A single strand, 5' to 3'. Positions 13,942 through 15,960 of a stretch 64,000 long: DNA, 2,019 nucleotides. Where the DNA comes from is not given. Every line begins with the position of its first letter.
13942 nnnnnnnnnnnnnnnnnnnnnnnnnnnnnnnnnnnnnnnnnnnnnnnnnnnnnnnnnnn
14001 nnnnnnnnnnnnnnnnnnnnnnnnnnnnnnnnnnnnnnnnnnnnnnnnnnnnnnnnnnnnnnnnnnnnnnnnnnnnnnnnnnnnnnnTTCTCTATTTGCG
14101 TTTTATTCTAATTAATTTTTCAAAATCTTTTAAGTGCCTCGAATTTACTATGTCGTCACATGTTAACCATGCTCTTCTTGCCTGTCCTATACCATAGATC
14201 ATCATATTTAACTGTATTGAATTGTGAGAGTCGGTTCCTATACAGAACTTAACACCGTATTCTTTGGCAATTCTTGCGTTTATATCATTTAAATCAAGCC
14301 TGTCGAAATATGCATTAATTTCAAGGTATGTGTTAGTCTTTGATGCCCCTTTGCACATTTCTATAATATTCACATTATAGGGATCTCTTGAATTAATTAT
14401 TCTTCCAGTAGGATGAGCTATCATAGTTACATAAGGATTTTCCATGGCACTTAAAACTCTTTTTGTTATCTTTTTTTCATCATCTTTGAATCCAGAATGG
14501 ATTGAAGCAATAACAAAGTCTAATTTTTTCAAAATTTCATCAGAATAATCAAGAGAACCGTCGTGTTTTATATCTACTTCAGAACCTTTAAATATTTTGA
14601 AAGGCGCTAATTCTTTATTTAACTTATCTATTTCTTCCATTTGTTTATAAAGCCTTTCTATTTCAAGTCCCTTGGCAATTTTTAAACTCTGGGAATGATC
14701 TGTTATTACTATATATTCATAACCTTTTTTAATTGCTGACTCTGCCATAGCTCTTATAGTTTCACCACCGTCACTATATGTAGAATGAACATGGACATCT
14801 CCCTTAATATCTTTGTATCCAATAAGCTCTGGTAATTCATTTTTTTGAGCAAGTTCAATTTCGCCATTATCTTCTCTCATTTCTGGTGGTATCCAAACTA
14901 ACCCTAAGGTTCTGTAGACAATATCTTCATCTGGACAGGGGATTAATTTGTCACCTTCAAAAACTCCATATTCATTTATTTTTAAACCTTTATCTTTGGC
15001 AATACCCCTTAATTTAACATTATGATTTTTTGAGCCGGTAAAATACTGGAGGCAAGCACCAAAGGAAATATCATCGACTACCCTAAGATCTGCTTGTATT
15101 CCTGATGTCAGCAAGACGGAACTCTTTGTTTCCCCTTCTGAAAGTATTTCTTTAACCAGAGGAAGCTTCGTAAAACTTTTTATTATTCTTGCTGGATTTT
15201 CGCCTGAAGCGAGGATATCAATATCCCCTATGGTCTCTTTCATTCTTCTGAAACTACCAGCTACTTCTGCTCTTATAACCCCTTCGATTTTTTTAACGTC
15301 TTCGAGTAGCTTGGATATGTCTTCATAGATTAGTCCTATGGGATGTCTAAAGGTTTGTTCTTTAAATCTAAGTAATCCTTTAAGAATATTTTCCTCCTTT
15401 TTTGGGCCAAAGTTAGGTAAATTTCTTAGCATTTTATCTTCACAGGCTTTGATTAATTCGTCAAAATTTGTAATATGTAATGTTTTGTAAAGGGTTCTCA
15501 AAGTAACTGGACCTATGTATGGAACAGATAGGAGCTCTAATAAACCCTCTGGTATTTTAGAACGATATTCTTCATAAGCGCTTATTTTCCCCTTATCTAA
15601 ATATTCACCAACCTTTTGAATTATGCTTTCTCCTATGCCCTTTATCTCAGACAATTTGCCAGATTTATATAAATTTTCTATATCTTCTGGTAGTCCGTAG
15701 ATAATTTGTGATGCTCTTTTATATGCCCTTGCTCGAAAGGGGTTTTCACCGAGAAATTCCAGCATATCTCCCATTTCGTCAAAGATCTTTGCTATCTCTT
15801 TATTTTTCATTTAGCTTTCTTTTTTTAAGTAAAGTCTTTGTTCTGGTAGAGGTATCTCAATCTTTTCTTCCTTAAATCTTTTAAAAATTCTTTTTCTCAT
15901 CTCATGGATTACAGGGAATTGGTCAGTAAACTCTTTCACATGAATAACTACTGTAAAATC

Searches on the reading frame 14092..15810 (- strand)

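Call 54: search_protein_families(library=pfam, proteins=[window:14092-15810:-], max_evalue=0.00001)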
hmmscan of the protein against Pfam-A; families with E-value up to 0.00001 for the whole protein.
window:14092-15810:- (572 aa): 5 families
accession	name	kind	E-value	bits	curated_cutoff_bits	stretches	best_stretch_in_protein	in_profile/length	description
PF14791.11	DNA_pol_B_thumb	-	8.9e-23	80.4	25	1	254-313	2-63/63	DNA polymerase beta thumb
PF14716.13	HHH_8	-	1.9e-19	70.2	30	1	1-75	1-72/73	Helix-hairpin-helix domain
PF02811.25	PHP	-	6.5e-15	56.3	26.4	1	338-499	1-162/164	PHP domain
PF14520.12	HHH_5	-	7.5e-12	46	27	1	91-146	2-55/57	Helix-hairpin-helix domain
PF14792.12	DNA_pol_B_palm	-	5.7e-06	27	25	0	170-208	16-54/113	DNA polymerase beta palm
